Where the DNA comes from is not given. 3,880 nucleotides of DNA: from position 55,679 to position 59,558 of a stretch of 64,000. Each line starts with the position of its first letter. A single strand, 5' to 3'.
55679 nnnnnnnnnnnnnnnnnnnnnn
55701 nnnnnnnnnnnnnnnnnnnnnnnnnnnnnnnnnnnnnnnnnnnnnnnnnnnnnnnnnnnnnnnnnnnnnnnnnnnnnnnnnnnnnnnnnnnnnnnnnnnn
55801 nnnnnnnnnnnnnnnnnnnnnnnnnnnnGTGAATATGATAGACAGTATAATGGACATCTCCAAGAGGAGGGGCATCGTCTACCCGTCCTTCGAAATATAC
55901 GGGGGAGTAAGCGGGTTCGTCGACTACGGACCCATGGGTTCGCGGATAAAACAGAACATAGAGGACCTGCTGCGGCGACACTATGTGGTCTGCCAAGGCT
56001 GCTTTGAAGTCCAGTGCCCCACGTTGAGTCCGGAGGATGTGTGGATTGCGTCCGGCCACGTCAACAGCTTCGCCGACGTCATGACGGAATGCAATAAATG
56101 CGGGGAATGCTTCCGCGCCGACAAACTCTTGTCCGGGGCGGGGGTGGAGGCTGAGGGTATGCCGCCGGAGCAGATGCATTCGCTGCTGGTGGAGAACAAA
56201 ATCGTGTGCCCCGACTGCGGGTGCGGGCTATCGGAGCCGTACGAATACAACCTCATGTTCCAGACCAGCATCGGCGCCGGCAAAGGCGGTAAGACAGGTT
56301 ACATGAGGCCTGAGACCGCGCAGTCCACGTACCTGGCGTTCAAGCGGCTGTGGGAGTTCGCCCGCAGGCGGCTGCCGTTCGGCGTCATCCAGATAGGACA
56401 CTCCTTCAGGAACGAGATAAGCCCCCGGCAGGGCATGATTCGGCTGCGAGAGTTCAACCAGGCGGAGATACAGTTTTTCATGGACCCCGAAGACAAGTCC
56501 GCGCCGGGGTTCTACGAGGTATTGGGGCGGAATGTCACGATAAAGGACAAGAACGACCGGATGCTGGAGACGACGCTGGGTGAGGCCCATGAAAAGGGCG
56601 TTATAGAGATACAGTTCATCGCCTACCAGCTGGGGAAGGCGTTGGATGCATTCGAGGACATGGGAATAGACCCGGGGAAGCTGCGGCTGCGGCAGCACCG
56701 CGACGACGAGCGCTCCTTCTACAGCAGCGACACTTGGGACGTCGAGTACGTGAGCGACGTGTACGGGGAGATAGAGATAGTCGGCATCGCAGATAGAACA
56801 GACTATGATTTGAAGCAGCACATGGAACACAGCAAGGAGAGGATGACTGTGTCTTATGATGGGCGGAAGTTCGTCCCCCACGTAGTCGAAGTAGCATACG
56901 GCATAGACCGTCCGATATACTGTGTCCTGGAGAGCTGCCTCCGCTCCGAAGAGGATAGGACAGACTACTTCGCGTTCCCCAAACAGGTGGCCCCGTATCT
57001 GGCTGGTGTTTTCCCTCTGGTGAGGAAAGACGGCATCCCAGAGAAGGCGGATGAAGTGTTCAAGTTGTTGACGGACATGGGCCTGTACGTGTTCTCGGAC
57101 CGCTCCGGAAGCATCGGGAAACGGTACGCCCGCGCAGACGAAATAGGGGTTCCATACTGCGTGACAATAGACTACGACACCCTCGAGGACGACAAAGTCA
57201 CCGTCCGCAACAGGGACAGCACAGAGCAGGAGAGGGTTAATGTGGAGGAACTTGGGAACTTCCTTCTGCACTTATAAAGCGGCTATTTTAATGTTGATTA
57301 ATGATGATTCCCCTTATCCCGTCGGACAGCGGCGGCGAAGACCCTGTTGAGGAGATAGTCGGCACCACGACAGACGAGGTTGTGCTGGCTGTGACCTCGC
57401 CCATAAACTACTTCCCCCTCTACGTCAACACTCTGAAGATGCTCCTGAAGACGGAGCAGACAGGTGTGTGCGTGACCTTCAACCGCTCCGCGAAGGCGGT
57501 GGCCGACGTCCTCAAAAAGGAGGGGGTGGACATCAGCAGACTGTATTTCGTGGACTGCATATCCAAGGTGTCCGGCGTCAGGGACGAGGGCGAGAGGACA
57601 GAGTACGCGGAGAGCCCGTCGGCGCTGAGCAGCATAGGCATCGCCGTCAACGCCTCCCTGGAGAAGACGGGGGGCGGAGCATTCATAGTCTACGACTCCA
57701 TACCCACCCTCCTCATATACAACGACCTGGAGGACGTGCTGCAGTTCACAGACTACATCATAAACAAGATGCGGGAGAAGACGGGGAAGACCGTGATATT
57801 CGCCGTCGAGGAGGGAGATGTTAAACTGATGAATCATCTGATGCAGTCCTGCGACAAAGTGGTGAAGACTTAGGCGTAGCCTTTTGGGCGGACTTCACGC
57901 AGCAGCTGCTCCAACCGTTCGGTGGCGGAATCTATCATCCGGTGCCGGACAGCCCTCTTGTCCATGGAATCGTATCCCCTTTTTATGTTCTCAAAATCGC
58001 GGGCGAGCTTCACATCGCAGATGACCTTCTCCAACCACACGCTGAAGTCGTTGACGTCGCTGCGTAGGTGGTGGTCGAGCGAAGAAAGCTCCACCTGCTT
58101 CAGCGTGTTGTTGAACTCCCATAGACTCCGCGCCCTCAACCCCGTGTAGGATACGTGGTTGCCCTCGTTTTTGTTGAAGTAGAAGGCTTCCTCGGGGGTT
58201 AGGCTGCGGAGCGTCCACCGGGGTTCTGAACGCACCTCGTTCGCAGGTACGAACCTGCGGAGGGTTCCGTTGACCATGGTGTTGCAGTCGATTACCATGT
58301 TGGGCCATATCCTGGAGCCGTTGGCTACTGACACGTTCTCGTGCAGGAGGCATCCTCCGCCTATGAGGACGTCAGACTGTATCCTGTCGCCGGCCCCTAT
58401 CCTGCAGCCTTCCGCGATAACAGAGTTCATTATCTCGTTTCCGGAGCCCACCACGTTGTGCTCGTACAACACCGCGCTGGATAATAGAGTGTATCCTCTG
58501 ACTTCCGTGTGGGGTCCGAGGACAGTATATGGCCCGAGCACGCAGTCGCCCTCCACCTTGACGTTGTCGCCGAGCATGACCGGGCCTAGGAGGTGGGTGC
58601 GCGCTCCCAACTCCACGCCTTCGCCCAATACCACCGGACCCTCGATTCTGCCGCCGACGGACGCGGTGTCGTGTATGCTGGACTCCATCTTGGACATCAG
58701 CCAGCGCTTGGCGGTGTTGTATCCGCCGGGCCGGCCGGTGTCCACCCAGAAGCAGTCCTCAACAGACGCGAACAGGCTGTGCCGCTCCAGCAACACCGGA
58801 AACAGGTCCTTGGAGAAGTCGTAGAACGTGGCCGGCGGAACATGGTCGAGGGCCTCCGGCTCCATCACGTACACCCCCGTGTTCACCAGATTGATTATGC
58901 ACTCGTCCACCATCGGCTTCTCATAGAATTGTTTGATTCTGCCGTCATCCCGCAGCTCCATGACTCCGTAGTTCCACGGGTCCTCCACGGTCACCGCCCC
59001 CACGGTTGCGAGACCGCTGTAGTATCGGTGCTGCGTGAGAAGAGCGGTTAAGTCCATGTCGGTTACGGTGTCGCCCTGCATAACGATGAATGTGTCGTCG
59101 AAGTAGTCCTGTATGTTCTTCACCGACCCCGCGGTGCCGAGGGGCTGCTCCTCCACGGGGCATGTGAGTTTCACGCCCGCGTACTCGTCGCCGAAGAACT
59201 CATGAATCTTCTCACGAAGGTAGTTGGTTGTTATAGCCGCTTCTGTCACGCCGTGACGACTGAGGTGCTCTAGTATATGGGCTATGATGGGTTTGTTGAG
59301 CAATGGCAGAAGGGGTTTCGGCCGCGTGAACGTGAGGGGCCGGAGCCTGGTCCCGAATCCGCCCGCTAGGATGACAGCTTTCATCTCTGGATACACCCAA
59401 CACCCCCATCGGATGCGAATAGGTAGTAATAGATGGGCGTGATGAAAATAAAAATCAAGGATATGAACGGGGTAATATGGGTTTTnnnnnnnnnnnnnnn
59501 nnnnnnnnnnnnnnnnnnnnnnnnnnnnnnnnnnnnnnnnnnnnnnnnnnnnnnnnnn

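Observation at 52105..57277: Surface-protein pair (FG-GAP propeller plus TPR-like helical repeat; pure helical-repeat paralogue) co-transcribed with glyS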

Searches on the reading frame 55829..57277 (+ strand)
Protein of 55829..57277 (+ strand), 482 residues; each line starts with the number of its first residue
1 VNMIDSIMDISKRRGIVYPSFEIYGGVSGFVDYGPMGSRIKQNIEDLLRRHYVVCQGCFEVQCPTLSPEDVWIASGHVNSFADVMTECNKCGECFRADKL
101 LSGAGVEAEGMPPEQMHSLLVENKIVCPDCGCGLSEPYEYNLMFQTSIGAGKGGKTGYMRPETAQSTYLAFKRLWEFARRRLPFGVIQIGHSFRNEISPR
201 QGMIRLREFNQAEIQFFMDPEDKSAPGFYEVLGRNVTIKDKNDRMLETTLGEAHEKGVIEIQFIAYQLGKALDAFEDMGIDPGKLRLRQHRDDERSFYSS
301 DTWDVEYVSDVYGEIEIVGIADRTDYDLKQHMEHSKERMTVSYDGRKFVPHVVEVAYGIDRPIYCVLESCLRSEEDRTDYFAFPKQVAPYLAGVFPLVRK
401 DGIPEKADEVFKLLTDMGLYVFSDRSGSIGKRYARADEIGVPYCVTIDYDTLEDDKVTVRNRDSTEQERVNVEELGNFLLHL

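Call 3: search_protein_families(library=pfam, proteins=[window:55829-57277:+], max_evalue=0.1)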
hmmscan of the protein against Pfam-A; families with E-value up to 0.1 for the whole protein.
window:55829-57277:+ (482 aa): 2 families
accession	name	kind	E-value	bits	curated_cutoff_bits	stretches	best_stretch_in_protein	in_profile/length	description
PF03129.25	HGTP_anticodon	-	5.1e-22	78.3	21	1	394-480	4-92/94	Anticodon binding domain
PF00587.30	tRNA-synt_2b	-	6.6e-12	46.3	29.3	1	158-369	12-178/179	tRNA synthetase class II core domain (G, H, P, S and T)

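Call 38: search_protein_families(library=ncbifam, proteins=[window:55835-57277:+], max_evalue=0.01)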
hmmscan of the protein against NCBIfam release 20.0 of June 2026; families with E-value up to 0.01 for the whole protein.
window:55835-57277:+ (480 aa): 11 families
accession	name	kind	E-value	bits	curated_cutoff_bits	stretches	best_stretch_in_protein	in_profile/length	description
TIGR00389.1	glyS_dimeric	equivalog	2.6e-171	571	243.3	2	3-340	4-344/565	glycine--tRNA ligase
NF003211.1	PRK04173.1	equivalog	3.3e-159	530.6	312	1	3-476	2-453/454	glycine--tRNA ligase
NF011484.0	PRK14894.1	equivalog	4.3e-68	229.8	1050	4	123-219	105-203/539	glycine--tRNA ligase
NF008979.1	PRK12325.1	exception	3.1e-23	82.4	550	3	349-474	311-433/437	proline--tRNA ligase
NF006625.0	PRK09194.1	equivalog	4.3e-23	82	558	3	356-476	441-557/559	proline--tRNA ligase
TIGR00409.1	proS_fam_II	equivalog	7.9e-17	61.3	306.7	2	355-477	444-565/568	proline--tRNA ligase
TIGR00418.1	thrS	equivalog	7.9e-15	54.8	383.65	2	379-475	464-559/565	threonine--tRNA ligase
TIGR00408.1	proS_fam_I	equivalog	8e-13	48.1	437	1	380-474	275-374/475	proline--tRNA ligase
NF003068.0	PRK03991.1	equivalog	9.4e-13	47.4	484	1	343-475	454-586/613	threonine--tRNA ligase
TIGR00442.1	hisS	equivalog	3.4e-08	32.9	286.75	1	407-469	342-405/406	histidine--tRNA ligase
NF011500.0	PRK14938.1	equivalog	0.00024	20.2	362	1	321-474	219-360/387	Ser-tRNA(Thr) hydrolase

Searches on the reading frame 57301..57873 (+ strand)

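Call 3: search_protein_families(library=pfam, proteins=[window:57301-57873:+], max_evalue=0.1)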
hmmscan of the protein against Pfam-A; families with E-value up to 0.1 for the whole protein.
window:57301-57873:+ (190 aa): 4 families
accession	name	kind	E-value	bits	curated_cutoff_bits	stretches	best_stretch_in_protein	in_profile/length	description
PF24336.1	DUF7504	-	7.7e-07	30.2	27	1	51-189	28-178/179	Family of unknown function (DUF7504)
PF23365.1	DUF7090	-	4e-06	27.1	27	1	56-188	45-180/192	Family of unknown function (DUF7090)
PF06745.19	ATPase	-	0.00072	19.4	26.6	1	49-170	45-163/231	KaiC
PF05763.18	DUF835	-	0.0009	19.5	33.1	1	103-171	55-121/136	Protein of unknown function (DUF835)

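Call 38: search_protein_families(library=ncbifam, proteins=[window:57301-57873:+], max_evalue=0.01)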
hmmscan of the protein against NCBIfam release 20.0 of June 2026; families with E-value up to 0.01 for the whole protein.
window:57301-57873:+ (190 aa): 0 families

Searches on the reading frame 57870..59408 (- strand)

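Call 54: search_protein_families(library=pfam, proteins=[window:57870-59408:-], max_evalue=0.01)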
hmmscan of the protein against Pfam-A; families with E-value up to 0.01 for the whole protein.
window:57870-59408:- (512 aa): 6 families
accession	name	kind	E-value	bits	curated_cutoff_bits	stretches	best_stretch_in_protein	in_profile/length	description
PF00483.29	NTP_transferase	-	2.9e-51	174.9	21.2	1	10-234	1-239/245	Nucleotidyl transferase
PF00132.30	Hexapep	-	9.9e-15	54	27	2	277-305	8-36/36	Bacterial transferase hexapeptide (six repeats)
PF12804.13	NTP_transf_3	-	7e-11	43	27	1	11-144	1-127/160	MobA-like NTP transferase domain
PF25084.1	LbH_EIF2B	-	3.5e-10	40.3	54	1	280-377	7-103/105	EIF2B subunit epsilon LbH domain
PF19027.5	DUF5752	-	2.9e-07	30.5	23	1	414-501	8-105/208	Family of unknown function (DUF5752)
PF24894.1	Hexapep_GlmU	-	0.00042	20.8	23.3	1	295-345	35-85/104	GlmU-like, C-terminal hexapeptide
